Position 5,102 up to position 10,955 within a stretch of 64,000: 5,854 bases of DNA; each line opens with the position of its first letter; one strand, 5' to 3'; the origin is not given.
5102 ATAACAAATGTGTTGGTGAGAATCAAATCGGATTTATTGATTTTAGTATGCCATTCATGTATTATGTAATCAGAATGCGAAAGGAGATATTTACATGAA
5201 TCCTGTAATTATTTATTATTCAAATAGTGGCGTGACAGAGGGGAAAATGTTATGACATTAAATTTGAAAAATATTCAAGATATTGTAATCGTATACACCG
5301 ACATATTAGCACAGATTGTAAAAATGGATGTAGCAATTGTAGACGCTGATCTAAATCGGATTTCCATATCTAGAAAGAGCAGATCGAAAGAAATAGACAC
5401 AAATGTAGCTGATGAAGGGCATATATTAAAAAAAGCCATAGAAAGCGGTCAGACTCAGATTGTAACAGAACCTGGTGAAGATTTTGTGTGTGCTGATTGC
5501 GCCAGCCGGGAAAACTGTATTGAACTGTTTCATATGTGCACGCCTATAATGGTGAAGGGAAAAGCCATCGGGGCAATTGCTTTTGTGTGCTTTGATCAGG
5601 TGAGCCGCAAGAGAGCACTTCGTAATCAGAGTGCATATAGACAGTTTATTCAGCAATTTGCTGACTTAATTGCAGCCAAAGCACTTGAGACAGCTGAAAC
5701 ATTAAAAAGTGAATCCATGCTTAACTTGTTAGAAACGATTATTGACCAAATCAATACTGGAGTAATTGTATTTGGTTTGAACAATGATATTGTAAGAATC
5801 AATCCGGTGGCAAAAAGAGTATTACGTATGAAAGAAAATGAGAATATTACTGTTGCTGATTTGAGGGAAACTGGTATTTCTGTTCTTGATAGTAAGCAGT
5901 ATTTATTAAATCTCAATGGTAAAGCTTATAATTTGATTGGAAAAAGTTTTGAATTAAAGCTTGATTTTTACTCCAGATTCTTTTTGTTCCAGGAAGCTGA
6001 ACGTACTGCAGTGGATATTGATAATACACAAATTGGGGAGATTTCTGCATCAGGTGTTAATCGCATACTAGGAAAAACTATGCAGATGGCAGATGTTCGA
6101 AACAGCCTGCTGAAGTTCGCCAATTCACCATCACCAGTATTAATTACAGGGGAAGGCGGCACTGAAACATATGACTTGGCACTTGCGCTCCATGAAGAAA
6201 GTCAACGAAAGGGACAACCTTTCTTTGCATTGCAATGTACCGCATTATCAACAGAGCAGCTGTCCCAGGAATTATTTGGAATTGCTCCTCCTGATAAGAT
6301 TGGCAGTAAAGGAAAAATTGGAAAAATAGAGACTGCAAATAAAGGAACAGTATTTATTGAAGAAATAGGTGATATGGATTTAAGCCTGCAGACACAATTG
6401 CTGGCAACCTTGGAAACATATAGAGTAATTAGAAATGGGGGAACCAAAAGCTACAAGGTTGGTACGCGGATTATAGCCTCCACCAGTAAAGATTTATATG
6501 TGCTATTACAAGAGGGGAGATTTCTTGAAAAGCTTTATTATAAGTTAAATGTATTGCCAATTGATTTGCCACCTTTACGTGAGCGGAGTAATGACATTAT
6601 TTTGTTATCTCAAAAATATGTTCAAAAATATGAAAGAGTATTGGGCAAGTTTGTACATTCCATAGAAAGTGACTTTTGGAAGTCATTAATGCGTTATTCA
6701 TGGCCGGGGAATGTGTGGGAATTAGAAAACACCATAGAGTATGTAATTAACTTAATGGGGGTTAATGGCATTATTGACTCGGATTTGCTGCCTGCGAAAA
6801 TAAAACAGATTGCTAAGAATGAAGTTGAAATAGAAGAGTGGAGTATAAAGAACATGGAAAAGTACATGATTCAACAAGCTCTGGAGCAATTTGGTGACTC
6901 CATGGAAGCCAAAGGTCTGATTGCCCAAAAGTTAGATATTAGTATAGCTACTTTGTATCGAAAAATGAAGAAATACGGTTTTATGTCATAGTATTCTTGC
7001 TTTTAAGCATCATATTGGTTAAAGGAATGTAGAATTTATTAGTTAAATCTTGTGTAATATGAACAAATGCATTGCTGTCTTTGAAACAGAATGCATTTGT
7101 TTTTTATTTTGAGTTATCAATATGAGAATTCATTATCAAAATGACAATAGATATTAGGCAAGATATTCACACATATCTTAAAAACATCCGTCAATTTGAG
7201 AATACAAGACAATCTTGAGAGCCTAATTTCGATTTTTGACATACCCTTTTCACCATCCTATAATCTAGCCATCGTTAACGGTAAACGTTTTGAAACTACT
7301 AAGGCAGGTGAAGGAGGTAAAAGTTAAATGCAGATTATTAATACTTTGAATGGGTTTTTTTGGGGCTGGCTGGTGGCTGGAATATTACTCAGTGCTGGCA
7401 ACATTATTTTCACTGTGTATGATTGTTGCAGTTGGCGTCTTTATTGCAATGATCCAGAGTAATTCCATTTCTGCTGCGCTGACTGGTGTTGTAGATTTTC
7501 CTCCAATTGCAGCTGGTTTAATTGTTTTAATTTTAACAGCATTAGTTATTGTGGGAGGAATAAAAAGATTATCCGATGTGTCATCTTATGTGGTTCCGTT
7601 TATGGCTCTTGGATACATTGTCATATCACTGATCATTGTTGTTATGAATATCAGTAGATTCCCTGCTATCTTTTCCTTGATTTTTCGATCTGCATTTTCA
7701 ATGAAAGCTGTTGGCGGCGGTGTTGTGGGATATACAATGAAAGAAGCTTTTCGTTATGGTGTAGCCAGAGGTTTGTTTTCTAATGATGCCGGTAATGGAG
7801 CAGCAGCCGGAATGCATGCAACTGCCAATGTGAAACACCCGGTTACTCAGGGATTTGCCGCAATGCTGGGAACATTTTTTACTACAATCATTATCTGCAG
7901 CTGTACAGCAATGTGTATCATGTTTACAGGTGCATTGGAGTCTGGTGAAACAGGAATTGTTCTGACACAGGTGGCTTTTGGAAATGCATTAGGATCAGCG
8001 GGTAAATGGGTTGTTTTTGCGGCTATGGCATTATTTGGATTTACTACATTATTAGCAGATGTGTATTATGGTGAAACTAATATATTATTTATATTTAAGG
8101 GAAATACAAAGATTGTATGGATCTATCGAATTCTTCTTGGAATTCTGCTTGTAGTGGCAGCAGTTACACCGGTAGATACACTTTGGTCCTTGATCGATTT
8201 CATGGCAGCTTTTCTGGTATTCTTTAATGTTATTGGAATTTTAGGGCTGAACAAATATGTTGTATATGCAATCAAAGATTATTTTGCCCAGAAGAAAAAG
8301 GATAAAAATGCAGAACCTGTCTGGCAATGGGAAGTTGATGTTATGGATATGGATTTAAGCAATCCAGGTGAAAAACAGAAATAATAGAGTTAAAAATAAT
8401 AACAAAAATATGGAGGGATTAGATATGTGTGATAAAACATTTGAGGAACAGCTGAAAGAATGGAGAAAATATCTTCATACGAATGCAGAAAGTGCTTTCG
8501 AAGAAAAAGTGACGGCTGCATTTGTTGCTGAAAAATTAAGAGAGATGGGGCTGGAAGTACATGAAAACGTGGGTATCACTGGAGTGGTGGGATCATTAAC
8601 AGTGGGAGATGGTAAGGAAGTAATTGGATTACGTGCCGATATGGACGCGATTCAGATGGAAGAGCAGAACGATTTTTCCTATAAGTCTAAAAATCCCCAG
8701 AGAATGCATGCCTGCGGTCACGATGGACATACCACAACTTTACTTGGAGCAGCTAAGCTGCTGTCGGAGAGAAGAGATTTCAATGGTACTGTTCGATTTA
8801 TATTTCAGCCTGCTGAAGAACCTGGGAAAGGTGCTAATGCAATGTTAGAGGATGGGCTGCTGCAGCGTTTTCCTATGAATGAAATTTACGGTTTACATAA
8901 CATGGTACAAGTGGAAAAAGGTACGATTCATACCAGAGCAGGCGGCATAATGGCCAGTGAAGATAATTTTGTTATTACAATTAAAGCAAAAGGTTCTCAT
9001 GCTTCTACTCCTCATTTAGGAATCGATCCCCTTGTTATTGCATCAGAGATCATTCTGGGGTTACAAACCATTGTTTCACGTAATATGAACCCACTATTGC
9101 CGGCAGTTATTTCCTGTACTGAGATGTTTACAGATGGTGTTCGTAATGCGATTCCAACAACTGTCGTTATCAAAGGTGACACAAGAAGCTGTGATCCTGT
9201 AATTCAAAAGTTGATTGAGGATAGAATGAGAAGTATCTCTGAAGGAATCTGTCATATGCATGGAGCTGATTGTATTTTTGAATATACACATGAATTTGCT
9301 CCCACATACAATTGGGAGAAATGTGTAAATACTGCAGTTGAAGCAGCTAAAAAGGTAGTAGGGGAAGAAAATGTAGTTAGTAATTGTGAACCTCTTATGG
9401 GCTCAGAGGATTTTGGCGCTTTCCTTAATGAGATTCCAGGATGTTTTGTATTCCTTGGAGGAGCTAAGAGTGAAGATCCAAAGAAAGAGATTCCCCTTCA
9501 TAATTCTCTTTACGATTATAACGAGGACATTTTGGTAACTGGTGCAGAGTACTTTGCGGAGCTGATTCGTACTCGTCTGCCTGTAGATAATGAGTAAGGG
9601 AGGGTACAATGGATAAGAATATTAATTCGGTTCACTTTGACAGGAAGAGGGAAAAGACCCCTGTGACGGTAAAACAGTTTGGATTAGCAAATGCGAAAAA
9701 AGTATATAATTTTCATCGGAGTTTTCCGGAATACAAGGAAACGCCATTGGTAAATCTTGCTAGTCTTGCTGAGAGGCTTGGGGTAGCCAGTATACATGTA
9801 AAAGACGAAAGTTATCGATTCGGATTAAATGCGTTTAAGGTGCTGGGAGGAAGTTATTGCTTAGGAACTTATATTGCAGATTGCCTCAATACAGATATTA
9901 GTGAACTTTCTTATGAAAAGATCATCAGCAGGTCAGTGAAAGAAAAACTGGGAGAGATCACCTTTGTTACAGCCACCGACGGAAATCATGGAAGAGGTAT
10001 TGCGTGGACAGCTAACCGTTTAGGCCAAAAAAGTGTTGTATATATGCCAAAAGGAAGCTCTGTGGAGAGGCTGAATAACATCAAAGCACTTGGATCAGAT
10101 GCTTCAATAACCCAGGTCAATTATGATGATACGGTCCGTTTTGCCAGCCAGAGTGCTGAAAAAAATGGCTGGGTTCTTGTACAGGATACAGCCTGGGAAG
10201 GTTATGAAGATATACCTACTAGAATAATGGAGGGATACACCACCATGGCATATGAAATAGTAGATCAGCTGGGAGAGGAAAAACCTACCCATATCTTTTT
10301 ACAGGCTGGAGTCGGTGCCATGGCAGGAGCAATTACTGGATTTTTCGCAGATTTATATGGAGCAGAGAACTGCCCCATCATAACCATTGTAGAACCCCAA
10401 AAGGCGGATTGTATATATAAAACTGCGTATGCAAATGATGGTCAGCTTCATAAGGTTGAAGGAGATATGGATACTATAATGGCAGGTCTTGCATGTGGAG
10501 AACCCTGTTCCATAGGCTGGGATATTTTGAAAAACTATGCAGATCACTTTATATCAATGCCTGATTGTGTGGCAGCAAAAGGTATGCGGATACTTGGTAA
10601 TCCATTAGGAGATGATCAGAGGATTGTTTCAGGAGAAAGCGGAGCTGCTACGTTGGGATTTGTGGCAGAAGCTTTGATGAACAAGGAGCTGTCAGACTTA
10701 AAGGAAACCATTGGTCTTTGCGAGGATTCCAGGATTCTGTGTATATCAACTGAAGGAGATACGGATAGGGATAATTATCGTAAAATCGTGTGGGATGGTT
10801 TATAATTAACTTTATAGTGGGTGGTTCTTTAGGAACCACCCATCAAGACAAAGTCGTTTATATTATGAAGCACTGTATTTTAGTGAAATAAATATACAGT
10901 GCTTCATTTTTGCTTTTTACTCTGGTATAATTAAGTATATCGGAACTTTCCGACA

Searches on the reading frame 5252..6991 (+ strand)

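Call 39: search_protein_families(library=pfam, proteins=[window:5252-6991:+], max_evalue=0.00001)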
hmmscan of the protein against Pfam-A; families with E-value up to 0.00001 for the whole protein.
window:5252-6991:+ (579 aa): 4 families
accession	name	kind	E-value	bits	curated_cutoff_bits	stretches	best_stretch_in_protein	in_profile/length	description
PF00158.32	Sigma54_activat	-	1.4e-39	135.9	20.2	1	272-437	1-167/168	Sigma-54 interaction domain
PF25601.1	AAA_lid_14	-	3.5e-19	68.9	27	1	443-524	1-81/87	AAA+ ATPase lid domain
PF14532.12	Sigma54_activ_2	-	3.2e-18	66.7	25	1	273-442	1-138/138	Sigma-54 interaction domain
PF02954.25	HTH_8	-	1.8e-07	31.2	22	1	532-575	2-42/42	Bacterial regulatory protein, Fis family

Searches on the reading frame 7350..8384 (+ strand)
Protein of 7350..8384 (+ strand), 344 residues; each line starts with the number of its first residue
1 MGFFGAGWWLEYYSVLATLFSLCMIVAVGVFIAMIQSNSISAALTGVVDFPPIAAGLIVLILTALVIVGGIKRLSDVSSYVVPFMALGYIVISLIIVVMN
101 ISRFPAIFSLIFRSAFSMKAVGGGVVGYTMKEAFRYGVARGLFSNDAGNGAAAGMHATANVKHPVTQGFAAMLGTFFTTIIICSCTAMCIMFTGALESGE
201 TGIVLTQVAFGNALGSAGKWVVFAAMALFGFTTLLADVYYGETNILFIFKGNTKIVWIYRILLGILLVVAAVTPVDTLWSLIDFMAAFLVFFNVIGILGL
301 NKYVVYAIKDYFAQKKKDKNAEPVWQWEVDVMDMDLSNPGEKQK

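Call 6: search_protein_families(library=pfam, proteins=[window:7350-8384:+])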
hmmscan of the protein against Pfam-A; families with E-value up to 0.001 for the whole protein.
window:7350-8384:+ (344 aa): 1 family
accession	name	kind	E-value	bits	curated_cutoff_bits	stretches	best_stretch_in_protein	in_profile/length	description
PF01235.23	Na_Ala_symp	-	2.9e-88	297.3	24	1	15-320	96-388/392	Sodium:alanine symporter family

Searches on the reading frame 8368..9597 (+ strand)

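Call 6: search_protein_families(library=pfam, proteins=[window:8368-9597:+])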
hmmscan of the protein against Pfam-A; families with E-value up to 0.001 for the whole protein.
window:8368-9597:+ (409 aa): 2 families
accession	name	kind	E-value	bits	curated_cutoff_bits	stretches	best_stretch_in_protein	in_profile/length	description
PF01546.33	Peptidase_M20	-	3.1e-40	138.7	24.6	1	88-401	2-205/206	Peptidase family M20/M25/M40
PF07687.19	M20_dimer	-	3.2e-06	27.5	21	1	201-288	9-96/107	Peptidase dimerisation domain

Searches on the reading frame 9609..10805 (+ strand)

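Call 6: search_protein_families(library=pfam, proteins=[window:9609-10805:+])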
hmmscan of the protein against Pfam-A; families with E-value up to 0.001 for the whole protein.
window:9609-10805:+ (398 aa): 1 family
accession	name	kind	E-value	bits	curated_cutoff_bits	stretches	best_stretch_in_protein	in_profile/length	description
PF00291.31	PALP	-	3.4e-49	168.2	35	1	41-363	4-285/295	Pyridoxal-phosphate dependent enzyme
